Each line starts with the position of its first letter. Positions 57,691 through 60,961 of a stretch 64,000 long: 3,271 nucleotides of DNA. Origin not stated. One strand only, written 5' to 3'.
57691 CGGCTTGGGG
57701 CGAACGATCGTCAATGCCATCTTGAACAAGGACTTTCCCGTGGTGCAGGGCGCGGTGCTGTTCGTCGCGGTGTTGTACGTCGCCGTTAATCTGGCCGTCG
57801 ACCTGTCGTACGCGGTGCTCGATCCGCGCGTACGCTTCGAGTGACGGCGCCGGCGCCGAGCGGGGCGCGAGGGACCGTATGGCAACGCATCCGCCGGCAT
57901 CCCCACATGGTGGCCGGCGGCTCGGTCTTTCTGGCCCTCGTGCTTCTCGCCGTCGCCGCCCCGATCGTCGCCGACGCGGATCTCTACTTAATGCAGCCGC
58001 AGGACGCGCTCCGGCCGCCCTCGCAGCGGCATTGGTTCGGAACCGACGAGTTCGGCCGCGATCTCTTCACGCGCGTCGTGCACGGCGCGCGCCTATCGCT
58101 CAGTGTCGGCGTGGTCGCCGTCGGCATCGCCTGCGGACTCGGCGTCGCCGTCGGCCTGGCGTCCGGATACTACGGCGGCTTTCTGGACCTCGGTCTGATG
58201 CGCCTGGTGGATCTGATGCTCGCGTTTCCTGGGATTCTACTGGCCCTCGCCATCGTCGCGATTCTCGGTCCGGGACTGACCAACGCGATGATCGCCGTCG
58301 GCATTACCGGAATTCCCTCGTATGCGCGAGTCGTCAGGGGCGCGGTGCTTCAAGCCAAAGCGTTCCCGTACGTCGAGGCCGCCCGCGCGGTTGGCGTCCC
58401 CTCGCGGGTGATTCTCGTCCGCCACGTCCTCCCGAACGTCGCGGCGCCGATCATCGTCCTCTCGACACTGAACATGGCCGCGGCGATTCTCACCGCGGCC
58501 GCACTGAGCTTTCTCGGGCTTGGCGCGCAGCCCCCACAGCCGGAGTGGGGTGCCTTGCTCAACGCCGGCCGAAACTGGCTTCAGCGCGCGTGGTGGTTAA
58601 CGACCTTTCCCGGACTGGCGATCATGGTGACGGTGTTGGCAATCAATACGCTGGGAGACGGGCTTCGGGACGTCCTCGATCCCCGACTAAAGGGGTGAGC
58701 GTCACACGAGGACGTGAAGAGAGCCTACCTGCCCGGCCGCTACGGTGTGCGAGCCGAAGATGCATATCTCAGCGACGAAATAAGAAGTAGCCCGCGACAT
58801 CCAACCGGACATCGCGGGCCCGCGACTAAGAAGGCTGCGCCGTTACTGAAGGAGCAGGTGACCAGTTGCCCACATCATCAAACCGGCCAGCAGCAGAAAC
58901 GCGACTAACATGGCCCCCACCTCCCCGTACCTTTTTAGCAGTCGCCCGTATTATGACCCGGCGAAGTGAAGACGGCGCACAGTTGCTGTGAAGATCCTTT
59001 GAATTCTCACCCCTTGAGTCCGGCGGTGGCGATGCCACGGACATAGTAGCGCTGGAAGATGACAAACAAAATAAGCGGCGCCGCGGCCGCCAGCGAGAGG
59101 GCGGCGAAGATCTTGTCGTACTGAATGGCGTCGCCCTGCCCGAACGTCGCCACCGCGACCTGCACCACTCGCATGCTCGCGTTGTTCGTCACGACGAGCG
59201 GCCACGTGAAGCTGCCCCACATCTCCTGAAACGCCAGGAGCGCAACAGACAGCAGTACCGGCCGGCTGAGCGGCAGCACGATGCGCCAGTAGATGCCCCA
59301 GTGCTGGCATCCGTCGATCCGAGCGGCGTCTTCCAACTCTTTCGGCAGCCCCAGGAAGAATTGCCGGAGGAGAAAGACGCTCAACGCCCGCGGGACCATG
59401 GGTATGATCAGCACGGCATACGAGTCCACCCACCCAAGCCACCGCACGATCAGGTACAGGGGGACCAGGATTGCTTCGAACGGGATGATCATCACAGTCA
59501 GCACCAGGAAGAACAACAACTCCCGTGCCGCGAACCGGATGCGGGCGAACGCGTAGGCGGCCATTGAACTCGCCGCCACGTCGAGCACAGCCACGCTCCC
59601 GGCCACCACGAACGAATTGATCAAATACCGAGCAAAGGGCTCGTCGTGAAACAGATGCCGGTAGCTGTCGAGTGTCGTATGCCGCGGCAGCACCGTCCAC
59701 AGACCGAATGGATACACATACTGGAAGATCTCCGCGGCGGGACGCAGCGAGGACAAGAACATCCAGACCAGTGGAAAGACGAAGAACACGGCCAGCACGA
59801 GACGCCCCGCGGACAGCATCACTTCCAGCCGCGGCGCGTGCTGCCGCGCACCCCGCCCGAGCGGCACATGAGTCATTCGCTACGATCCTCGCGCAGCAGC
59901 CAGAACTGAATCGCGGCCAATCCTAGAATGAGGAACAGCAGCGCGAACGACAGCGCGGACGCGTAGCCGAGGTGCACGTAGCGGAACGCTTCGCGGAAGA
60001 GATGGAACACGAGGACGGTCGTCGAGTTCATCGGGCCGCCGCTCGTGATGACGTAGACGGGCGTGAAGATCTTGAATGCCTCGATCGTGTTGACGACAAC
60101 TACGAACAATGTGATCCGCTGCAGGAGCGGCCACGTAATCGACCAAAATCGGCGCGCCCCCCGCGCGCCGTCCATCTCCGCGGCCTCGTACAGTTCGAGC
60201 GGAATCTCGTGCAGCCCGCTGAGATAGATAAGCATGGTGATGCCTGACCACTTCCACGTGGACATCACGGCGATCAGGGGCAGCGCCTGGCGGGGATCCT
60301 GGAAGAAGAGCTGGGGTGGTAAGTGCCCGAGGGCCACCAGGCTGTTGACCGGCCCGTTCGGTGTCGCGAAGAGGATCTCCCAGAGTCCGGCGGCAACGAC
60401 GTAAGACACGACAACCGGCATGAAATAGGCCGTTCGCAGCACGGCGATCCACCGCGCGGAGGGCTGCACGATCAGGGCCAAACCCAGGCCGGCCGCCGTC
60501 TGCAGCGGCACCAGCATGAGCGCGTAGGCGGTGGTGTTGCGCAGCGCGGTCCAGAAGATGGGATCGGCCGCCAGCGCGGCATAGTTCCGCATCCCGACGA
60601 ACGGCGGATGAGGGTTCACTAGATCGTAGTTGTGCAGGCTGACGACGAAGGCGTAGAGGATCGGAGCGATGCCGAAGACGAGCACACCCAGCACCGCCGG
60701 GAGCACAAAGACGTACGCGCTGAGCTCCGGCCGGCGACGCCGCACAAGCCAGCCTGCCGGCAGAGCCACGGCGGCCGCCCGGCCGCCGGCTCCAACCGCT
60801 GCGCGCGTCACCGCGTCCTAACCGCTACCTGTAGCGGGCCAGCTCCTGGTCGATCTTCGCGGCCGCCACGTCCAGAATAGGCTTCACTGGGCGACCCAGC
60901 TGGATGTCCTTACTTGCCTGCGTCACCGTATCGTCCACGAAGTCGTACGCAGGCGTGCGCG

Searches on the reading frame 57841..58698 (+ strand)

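Call 20: search_protein_families(library=pfam, proteins=[window:57841-58698:+])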
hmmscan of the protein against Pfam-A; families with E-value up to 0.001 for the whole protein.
window:57841-58698:+ (285 aa): 2 families
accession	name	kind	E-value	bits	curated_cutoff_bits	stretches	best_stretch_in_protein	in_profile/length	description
PF00528.27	BPD_transp_1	-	1e-31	110.5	26.4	1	101-284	1-183/184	Binding-protein-dependent transport system inner membrane component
PF12911.12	OppC_N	-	4.2e-07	30.2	23.9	1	13-60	6-53/53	N-terminal TM domain of oligopeptide transport permease C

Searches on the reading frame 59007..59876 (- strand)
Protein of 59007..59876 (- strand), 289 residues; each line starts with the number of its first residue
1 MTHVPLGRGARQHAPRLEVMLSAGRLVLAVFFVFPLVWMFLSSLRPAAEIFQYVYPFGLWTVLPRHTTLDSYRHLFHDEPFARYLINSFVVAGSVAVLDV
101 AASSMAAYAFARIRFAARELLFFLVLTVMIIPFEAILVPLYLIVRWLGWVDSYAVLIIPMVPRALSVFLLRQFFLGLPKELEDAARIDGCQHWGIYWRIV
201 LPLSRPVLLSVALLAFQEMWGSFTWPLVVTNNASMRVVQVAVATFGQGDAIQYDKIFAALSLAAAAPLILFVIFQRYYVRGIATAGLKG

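Call 20: search_protein_families(library=pfam, proteins=[window:59007-59876:-])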
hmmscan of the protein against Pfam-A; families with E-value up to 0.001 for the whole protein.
window:59007-59876:- (289 aa): 1 family
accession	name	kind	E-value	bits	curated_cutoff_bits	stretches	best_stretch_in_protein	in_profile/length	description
PF00528.27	BPD_transp_1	-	5.5e-18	65.8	26.4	1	104-282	6-182/184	Binding-protein-dependent transport system inner membrane component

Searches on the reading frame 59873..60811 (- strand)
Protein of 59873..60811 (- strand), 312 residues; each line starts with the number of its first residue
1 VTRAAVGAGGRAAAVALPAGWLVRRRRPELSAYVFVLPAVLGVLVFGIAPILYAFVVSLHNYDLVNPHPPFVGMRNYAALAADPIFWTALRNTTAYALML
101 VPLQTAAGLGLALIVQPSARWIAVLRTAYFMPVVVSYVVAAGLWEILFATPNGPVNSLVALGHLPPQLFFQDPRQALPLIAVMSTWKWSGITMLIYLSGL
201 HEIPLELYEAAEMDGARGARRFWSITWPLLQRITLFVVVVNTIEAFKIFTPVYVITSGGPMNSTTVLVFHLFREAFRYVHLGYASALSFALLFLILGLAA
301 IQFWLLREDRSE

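Call 20: search_protein_families(library=pfam, proteins=[window:59873-60811:-])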
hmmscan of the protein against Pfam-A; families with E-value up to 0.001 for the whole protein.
window:59873-60811:- (312 aa): 1 family
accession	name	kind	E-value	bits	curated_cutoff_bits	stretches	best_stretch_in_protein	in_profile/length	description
PF00528.27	BPD_transp_1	-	7.2e-12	45.8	26.4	1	108-305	5-178/184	Binding-protein-dependent transport system inner membrane component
